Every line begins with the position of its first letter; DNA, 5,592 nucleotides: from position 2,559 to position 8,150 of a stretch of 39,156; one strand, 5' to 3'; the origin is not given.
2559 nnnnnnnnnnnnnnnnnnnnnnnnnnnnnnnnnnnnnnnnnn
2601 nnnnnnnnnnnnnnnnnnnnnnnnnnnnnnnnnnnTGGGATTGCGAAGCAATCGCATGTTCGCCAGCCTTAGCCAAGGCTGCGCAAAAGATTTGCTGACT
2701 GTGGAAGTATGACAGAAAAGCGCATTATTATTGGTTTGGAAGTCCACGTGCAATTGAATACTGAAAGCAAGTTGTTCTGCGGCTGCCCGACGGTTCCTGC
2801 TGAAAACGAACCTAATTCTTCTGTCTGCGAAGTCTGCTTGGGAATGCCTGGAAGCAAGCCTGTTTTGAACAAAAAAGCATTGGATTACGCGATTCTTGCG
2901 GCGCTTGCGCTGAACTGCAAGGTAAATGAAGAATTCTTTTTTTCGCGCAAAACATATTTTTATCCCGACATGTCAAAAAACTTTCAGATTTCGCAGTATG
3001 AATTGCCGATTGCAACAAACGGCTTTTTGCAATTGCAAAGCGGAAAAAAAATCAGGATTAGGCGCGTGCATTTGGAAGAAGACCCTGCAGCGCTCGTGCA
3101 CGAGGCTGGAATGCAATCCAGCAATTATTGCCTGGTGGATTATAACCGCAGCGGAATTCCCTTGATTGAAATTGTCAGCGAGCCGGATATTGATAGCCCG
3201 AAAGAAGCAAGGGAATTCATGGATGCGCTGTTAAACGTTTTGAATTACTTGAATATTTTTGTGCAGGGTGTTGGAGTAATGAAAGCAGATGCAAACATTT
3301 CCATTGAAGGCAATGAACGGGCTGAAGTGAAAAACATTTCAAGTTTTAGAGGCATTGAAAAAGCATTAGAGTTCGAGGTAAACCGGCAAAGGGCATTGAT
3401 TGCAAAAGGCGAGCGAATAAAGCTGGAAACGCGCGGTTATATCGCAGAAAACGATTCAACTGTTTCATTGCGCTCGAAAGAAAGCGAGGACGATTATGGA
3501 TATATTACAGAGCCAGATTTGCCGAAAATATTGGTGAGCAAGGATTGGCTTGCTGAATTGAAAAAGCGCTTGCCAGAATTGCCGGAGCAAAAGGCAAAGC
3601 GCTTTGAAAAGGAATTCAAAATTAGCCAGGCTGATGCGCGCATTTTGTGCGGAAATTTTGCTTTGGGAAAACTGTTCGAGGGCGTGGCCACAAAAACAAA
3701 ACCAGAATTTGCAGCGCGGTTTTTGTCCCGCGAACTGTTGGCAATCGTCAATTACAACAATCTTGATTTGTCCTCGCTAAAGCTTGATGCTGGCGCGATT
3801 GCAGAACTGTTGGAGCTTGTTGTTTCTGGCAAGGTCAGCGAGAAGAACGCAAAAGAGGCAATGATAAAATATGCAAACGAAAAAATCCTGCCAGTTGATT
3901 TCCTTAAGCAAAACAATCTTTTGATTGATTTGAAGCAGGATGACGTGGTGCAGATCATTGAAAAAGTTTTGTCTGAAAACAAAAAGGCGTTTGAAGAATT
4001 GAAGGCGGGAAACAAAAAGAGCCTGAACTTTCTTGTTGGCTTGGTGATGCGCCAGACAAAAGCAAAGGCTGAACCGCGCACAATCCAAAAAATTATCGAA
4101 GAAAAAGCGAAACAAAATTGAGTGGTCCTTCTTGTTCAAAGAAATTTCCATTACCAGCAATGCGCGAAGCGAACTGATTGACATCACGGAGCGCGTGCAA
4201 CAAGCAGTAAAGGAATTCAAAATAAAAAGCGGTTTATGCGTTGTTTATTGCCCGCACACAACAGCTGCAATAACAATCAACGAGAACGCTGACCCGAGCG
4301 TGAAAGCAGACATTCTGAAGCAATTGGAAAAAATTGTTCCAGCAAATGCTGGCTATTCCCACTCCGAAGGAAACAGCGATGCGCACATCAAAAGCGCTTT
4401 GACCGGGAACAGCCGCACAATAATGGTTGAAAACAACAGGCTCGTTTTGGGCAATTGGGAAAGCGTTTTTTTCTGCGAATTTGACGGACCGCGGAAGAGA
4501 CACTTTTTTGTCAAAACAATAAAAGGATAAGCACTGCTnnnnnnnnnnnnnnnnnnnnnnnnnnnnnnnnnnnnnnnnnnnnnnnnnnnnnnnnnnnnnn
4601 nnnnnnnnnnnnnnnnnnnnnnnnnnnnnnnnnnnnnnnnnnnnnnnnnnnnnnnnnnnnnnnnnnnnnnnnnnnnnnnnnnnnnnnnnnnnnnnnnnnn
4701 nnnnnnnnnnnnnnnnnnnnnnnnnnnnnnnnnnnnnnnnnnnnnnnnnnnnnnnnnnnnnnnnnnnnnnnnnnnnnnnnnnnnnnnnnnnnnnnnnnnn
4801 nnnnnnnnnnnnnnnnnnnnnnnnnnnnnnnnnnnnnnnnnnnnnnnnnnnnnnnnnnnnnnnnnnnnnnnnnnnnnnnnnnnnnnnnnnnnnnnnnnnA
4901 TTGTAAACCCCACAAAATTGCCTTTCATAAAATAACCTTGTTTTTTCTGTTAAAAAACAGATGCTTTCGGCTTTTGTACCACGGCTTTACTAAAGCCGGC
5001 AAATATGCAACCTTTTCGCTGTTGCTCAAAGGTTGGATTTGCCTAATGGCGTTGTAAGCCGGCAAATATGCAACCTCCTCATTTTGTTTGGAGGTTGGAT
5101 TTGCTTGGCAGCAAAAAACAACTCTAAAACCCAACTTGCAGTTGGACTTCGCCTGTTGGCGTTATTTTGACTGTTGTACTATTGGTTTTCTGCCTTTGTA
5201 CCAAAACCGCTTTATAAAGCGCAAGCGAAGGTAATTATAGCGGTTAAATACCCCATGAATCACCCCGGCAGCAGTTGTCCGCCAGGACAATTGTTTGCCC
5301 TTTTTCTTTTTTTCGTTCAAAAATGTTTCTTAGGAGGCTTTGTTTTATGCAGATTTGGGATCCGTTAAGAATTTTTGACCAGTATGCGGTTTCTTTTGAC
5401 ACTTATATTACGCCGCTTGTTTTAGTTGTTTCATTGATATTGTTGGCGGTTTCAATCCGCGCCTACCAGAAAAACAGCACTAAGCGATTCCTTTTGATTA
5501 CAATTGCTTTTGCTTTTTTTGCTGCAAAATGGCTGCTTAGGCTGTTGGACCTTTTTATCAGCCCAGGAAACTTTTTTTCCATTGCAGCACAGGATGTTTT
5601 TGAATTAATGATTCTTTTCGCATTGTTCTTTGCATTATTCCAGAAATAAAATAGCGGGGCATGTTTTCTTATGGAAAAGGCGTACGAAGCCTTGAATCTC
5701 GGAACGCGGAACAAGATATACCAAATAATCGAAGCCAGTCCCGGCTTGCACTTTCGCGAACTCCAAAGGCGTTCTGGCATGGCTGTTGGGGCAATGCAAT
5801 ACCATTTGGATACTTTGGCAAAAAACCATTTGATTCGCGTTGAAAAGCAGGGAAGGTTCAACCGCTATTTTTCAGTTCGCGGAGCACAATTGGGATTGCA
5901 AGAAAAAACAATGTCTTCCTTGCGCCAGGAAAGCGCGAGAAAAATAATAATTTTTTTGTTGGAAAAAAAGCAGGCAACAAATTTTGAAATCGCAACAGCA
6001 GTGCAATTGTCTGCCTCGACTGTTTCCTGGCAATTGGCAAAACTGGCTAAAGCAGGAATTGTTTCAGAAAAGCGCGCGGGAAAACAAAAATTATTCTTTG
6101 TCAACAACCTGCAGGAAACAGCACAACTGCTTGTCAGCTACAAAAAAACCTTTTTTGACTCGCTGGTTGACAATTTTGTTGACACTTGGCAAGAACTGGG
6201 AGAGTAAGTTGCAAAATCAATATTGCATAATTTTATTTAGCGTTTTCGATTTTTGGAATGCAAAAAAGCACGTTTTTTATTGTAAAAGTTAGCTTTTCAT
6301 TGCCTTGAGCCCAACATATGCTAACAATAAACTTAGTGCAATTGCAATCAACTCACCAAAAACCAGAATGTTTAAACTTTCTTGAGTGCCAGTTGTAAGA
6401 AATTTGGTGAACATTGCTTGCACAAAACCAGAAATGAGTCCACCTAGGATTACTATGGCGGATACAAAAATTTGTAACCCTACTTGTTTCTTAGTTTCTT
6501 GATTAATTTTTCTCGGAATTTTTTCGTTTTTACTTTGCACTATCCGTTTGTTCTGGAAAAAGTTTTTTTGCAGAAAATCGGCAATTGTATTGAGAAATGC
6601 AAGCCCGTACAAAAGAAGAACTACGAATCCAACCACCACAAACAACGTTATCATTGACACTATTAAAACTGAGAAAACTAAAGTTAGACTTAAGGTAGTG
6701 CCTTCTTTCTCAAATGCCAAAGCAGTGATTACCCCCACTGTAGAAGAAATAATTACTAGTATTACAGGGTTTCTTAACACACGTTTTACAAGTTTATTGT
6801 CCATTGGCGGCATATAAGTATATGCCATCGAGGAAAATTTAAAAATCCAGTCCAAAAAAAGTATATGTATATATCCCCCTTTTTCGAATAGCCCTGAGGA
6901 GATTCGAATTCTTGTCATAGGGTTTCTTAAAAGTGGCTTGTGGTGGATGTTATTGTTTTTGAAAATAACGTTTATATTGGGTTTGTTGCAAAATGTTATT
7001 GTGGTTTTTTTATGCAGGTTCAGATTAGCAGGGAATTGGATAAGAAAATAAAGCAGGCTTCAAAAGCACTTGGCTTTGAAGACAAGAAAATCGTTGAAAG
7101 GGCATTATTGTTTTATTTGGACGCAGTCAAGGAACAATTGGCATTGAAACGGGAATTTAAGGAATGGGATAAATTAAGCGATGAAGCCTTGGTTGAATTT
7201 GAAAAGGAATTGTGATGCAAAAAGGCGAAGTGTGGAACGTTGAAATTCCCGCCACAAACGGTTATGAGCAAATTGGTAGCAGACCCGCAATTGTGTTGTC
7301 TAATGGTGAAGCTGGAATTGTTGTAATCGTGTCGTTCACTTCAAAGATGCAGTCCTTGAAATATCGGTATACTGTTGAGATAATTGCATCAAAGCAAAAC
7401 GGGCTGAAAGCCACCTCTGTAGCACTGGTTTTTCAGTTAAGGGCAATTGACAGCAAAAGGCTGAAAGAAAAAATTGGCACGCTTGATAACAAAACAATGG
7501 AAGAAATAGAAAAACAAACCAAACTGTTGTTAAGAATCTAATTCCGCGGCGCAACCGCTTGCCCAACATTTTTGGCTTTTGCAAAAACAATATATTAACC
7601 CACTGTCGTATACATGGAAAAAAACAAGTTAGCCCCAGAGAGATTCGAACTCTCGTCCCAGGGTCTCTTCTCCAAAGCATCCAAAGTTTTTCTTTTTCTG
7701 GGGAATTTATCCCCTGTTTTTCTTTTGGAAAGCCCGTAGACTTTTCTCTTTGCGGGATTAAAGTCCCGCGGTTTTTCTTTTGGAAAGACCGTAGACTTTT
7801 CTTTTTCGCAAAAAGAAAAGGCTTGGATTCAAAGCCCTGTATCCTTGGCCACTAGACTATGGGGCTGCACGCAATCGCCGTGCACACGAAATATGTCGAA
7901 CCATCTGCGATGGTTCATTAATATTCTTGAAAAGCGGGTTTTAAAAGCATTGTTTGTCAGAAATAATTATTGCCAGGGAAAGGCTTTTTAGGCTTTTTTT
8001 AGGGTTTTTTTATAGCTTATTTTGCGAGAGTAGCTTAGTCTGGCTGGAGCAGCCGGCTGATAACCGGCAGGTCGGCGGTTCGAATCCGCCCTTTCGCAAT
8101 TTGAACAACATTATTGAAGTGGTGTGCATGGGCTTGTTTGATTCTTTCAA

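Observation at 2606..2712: A hairpin element sits between a duplicated gene end: footprint of an insertion into an overlapping MBL-hydrolase/gatB junction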

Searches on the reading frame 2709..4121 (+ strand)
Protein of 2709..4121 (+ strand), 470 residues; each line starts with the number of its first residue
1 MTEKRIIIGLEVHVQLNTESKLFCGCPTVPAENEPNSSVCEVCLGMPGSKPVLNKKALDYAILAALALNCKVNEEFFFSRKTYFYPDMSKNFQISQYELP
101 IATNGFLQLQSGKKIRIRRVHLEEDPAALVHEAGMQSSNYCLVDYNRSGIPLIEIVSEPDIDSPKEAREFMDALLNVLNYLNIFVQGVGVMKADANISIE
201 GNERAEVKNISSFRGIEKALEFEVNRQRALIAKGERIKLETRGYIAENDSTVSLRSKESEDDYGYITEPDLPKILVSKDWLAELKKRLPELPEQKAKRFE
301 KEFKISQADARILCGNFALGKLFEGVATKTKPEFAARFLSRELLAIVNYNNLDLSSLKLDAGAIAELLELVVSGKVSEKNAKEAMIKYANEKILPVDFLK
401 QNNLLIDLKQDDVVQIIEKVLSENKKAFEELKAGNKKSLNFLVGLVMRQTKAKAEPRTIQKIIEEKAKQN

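Call 66: find_homologous_proteins(query=window:2709-4121:+, max_evalue=1e-60)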
Query window:2709-4121:+ (470 aa): 7957 proteins with E <= 1e-60 among 8000 candidates; the best 120 are listed.
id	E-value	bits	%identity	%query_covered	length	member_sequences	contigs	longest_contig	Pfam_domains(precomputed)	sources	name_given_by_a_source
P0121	0.0e+0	1019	100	100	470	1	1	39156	PF02637.24,PF02934.21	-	-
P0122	9.6e-244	827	79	100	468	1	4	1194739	PF02637.24,PF02934.21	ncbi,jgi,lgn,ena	-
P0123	1.7e-240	816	78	100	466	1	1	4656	PF02637.24,PF02934.21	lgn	-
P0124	5.1e-184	630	61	99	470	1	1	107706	PF02637.24,PF02934.21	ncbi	ncbi:MAG: Asp-tRNA(Asn)/Glu-tRNA(Gln) amidotransferase subunit GatB [Candidatus Diapherotrites archa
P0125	2.2e-183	628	62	99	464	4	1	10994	PF02637.24,PF02934.21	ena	-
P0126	5.4e-182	623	62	99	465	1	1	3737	PF02637.24,PF02934.21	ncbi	-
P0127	1.2e-180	619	60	99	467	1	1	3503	PF02637.24,PF02934.21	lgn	-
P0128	1.2e-179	616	61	97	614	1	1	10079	PF02637.24,PF02934.21,PF04073.21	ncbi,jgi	-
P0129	2.1e-179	615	60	99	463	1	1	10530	PF02637.24,PF02934.21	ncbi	-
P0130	2.2e-179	615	75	81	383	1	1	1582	PF02637.24,PF02934.21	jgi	jgi:aspartyl-tRNA(Asn)/glutamyl-tRNA(Gln) amidotransferase subunit B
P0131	8.5e-178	610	57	98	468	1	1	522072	PF02637.24,PF02934.21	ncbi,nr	ncbi:MAG: Asp-tRNA(Asn)/Glu-tRNA(Gln) amidotransferase subunit GatB [Candidatus Diapherotrites archa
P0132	2.1e-177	608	61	98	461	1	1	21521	PF02637.24,PF02934.21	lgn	-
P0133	1.1e-175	603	60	99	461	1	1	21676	PF02637.24,PF02934.21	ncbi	-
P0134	2.2e-175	602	59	99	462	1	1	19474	PF02637.24,PF02934.21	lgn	-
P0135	3.7e-175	601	58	99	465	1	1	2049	PF02637.24,PF02934.21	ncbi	-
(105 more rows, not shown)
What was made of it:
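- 2709..4121 (+): gatB, 470 aa. GatB_N and GatB_Yqey homologues in call 66.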

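Call 67: find_encoding_contigs(protein=P0123, flank=5000, max_places=3)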
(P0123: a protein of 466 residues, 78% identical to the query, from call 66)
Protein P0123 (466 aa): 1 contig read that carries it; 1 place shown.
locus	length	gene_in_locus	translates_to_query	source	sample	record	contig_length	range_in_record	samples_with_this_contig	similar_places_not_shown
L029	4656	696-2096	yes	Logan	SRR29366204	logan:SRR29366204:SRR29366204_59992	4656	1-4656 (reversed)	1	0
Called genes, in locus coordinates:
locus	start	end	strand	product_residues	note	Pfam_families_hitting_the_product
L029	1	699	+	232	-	?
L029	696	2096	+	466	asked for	PF02934:GatB_N, PF02637:GatB_Yqey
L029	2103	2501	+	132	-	PF01894:YjbQ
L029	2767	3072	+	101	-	-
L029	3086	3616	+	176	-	PF01978:TrmB (faint), PF12840:HTH_20 (faint), PF13412:HTH_24 (weak), PF24266:HTH_HVO_0163_N, PF25212:HVO_A0114 (faint), PF01047:MarR (faint), PF01022:HTH_5, PF13412:HTH_24, +2 more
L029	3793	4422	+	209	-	-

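Call 68: find_encoding_contigs(protein=P0130, flank=3000, max_places=3)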
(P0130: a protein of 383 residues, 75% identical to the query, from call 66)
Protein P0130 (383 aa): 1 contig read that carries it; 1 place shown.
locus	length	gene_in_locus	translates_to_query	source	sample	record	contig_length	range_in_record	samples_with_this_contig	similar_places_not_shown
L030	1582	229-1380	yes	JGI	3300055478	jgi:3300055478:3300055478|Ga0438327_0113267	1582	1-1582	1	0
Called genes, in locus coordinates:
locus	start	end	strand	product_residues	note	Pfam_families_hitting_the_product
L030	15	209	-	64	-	-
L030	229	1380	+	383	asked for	PF02934:GatB_N, PF02637:GatB_Yqey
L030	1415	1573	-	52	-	-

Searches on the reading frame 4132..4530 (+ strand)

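Call 60: search_protein_families(library=pfam, proteins=[window:4132-4530:+], max_evalue=0.001)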
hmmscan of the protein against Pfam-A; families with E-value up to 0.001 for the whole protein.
window:4132-4530:+ (132 aa): 1 family
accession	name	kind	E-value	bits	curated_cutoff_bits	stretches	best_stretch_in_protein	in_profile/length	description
PF01894.22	UPF0047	-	1.1e-44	151.7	27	1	17-128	1-116/117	Uncharacterised protein family UPF0047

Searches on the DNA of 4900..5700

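Call 95: search_rna_families(source=window, start=4900, end=5700, threshold=evalue, max_evalue=1)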
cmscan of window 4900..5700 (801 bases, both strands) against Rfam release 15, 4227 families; matches with E-value up to 1: 2.
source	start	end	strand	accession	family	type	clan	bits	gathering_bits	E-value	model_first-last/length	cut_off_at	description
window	5449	5490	-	RF01322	CRISPR-DR9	Gene; CRISPR;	-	21.8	45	0.036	1-37/37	no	CRISPR RNA direct repeat element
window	5542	5632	-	RF01496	Afu_182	Gene; sRNA;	-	19.4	65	0.41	1-195/195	no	A. fumigatus sRNA Afu_182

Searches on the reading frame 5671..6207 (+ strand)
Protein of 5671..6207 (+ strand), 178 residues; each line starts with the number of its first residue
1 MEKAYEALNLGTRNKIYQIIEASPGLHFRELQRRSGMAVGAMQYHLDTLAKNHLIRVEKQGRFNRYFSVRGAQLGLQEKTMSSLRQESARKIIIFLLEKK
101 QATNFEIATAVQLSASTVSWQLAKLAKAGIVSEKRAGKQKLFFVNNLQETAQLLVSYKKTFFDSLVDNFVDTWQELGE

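Call 60: search_protein_families(library=pfam, proteins=[window:5671-6207:+], max_evalue=0.001)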
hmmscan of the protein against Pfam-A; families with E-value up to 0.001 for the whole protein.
window:5671-6207:+ (178 aa): 13 families
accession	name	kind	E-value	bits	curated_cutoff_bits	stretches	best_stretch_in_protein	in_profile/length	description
PF13412.12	HTH_24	-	3.2e-17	62.3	21.9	2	87-131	3-47/48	Winged helix-turn-helix DNA-binding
PF24266.1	HTH_HVO_0163_N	-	3.9e-15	56.1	31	1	12-68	3-59/70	HVO_0163, N-terminal HTH domain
PF01022.26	HTH_5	-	7.7e-11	42.1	22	1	89-132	3-46/47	Bacterial regulatory protein, arsR family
PF01047.28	MarR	-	3.3e-08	33.7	24.6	0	96-132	12-48/59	MarR family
PF12840.13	HTH_20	-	4.4e-07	30.2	27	0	106-131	23-48/51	Helix-turn-helix domain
PF13601.12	HTH_34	-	6.2e-07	29.9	27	0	91-136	4-49/80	Winged helix DNA-binding domain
PF25212.1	HVO_A0114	-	2.9e-06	27.4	27.6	0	88-144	23-79/84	HVO_A0114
PF12802.13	MarR_2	-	3.1e-06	27.7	27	0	20-59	14-54/61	MarR family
PF09339.16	HTH_IclR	-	3.6e-06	27.1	22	0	92-132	8-49/52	IclR helix-turn-helix domain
PF01978.25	TrmB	-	5.3e-05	23.4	25.6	0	95-141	16-61/68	Sugar-specific transcriptional regulator TrmB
PF03965.22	Penicillinase_R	-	0.00012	22.8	22.6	0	99-163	15-81/115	Penicillinase repressor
PF24038.1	DUF7347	-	0.0007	20.2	27.6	0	2-58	2-61/77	Domain of unknown function (DUF7347)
PF03428.19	RP-C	-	0.00099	19.4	24.4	0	30-66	76-112/175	Replication protein C N-terminal domain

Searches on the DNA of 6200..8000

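Call 94: search_rna_families(source=window, start=6200, end=8000, threshold=evalue, max_evalue=1)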
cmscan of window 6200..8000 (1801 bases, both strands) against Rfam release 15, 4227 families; matches with E-value up to 1: 3.
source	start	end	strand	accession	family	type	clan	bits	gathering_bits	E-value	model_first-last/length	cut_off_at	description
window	7741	7820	+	RF04239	mir-4679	Gene; miRNA;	-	21.9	88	0.42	1-75/75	no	mir-4679 microRNA precursor family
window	7669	7777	+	RF02423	Bp1_781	Gene; sRNA;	-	17.9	80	0.067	1-230/230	no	Burkholderia sRNA Bp1_Cand871_SIPHT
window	7637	7665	-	RF00023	tmRNA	Gene;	CL00001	15.7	47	0.00084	1-374/374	no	transfer-messenger RNA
